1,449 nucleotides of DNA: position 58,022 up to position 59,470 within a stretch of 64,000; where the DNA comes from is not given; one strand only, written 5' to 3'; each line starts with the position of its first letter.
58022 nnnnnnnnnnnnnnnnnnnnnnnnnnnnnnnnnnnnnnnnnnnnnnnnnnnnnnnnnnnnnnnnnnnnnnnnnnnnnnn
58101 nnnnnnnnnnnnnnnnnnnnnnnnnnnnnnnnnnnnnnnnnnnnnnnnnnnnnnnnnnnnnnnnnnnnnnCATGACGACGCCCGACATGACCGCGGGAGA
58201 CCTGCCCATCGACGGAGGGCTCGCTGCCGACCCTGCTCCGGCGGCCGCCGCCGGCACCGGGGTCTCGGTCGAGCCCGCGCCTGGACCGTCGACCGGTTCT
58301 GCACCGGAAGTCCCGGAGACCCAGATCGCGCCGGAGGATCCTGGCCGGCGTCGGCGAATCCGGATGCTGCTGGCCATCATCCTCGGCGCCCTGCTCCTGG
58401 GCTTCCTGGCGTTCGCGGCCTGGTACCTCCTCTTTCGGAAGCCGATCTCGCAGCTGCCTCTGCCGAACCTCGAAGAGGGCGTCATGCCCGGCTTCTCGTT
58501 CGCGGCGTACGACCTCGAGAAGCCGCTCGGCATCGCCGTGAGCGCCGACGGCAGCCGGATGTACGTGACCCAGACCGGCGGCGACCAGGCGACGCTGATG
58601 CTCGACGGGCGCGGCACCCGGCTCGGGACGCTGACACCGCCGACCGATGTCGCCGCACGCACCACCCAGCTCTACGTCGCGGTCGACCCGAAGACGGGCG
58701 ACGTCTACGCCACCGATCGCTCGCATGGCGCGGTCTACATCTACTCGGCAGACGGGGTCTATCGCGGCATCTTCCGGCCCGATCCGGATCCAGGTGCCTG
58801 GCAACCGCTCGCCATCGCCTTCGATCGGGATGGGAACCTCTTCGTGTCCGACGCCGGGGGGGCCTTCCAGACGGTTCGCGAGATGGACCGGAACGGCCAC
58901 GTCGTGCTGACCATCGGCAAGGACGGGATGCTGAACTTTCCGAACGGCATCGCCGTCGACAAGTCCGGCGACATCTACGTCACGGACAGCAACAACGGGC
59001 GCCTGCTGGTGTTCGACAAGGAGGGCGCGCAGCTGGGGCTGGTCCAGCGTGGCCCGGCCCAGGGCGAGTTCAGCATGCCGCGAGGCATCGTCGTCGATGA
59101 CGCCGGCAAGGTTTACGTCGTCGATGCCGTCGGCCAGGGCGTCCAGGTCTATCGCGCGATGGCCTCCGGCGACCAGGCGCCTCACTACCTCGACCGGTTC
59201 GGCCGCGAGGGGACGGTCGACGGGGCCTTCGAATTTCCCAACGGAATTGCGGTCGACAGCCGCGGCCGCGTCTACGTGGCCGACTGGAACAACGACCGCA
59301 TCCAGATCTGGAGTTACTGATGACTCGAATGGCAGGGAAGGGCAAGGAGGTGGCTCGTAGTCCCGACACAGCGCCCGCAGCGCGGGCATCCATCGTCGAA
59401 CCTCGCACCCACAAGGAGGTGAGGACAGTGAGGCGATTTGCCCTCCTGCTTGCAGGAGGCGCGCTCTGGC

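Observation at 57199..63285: TPR + NHL propeller + two paired-CXXCH multihaem cytochromes (one with a PKD domain): candidate cell-envelope redox module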

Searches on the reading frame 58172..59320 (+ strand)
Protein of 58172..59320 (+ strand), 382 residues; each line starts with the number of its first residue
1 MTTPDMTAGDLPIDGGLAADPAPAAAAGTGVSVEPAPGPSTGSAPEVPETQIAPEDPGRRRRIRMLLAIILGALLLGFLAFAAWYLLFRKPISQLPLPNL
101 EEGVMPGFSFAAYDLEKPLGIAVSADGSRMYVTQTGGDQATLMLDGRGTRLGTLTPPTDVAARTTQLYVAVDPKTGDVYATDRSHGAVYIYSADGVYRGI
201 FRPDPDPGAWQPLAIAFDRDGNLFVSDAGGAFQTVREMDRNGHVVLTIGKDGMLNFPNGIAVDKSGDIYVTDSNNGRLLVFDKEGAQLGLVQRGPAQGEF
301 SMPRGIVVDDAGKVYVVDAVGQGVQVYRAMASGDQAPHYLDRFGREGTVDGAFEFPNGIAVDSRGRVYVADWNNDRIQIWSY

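Call 6: search_protein_families(library=pfam, proteins=[window:58172-59320:+], max_evalue=0.1)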
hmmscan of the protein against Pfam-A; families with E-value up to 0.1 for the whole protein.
window:58172-59320:+ (382 aa): 17 families
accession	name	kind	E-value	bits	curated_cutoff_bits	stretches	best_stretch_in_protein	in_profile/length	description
PF01436.27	NHL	-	6.4e-31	105.3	20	3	254-281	1-28/28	NHL repeat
PF06739.17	SBBP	-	1.8e-12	47.4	20.5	2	256-271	14-29/38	Beta-propeller repeat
PF25021.1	TEN_NHL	-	1.1e-11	44.7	27.1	1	251-278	138-165/357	Teneurin NHL domain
PF08450.18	SGL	-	1.6e-10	41.5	26.3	2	169-328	44-211/246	SMP-30/Gluconolactonase/LRE-like region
PF01731.26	Arylesterase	-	1.5e-07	32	21.3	0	352-377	52-78/86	Arylesterase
PF02393.21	US22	-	1.6e-06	28.6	35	0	288-319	67-97/124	US22 like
PF17170.10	DUF5128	-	3e-06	27.1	22.9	1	266-327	54-117/321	6-bladed beta-propeller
PF20067.5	SSL_N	-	2e-05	24.8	18.9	0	214-230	25-41/46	Strictosidine synthase-like, N-terminal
PF09000.15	Cytotoxic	-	0.00031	21.5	22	0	263-291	34-62/80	Cytotoxic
PF07494.17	Reg_prop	-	0.00066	20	20.4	0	214-226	9-21/24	Two component regulator propeller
PF10282.15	Lactonase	-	0.0012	18.6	21.7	0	259-327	248-318/344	Lactonase, 7-bladed beta-propeller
PF00058.23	Ldl_recept_b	-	0.0026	18.7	21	0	254-263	32-41/42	Low-density lipoprotein receptor repeat class B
PF13449.12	Phytase-like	-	0.0028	18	27.6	0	214-245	72-101/284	Esterase-like activity of phytase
PF03088.22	Str_synth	-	0.005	17.4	25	0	253-268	55-70/89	Strictosidine synthase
PF14433.11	SUKH-3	-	0.0084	16.7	23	0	359-374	113-128/146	SUKH-3 immunity protein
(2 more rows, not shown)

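Call 7: search_protein_families(library=ncbifam, proteins=[window:58172-59320:+], max_evalue=0.1)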
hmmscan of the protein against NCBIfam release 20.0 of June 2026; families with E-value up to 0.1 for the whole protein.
window:58172-59320:+ (382 aa): 7 families
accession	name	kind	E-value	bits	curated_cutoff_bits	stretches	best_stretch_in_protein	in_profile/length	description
NF035926.1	scyF_NHL_VPEP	equivalog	1.1e-28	100.5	350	2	168-327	106-273/376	scytonemin biosynthesis PEP-CTERM protein ScyF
NF033206.1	ScyE_fam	subfamily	3.4e-13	49.8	80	1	299-372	251-320/333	ScyD/ScyE family protein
NF047780.1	LIC12708_fam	subfamily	1.1e-05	24.5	150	1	233-286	156-215/391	LIC_12708 family protein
NF047494.1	Lepto_SBBP_lipo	equivalog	1.7e-05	23.7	400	1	248-373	122-265/466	SBBP repeat beta-propeller lipoprotein, LipL53 family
NF053768.1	CIS12_fam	equivalog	7.3e-05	21.6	860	1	160-339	40-204/715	CIS12 family contractile injection system protein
TIGR02604.1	Piru_Ver_Nterm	subfamily_domain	0.011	15.2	122.2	0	207-228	11-32/367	PVC-type heme-binding CxxCH protein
NF052228.1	T9SS_PorZ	equivalog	0.034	12.6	260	0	205-291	426-518/757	type IX secretion system anionic LPS delivery protein PorZ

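Call 81: search_solved_structures(query=window:58172-59320:+, max_evalue=0.01)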
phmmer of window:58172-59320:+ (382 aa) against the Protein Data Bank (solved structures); distinct sequences matched with E-value up to 0.01: 53.
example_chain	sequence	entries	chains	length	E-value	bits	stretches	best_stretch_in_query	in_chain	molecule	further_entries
6d69_A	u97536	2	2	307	1.5e-35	126.3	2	251-379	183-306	NHL Repeat Region of D. melanogaster Thin | Thin, isoform D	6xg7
7qrx_A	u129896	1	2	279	2.4e-34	122.3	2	251-380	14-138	E3 ubiquitin-protein ligase TRIM71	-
9jur_A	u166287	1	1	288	2.6e-34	122.2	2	250-380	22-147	E3 ubiquitin-protein ligase TRIM71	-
8j72_A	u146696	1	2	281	3.3e-34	121.9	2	255-379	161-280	E3 ubiquitin-protein ligase TRIM71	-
3wwa_A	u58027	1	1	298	1.2e-32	116.7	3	253-377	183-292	Pizza7H protein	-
6i3b_A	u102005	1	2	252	1.3e-32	116.6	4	253-377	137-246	cPizza6-AYW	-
6f0s_A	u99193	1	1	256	8e-32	114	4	253-377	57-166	Pizza6-SYW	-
6fpt_A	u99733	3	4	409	8.1e-31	110.7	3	255-378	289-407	E3 ubiquitin-protein ligase TRIM71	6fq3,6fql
6qsd_A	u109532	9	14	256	1.1e-28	103.7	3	254-377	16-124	Pizza6S | Pizza6-S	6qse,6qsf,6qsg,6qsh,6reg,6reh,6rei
3ww9_A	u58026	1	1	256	2.4e-28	102.6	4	254-377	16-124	pizza6 protein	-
7qrw_A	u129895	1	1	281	1.1e-27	100.4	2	252-380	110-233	Isoform 4 of Tripartite motif-containing protein 3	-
6i37_A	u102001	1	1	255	1.4e-26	96.7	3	253-377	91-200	nv1Pizza6-AYW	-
7zqg_A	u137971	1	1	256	1.5e-26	96.7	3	254-377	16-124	Pizza6-KSH-TSH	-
6rej_A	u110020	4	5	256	1.9e-26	96.3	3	254-377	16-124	Pizza6-SH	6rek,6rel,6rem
7zq2_A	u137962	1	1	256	2e-26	96.2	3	254-377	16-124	Pizza6-RSH-TSH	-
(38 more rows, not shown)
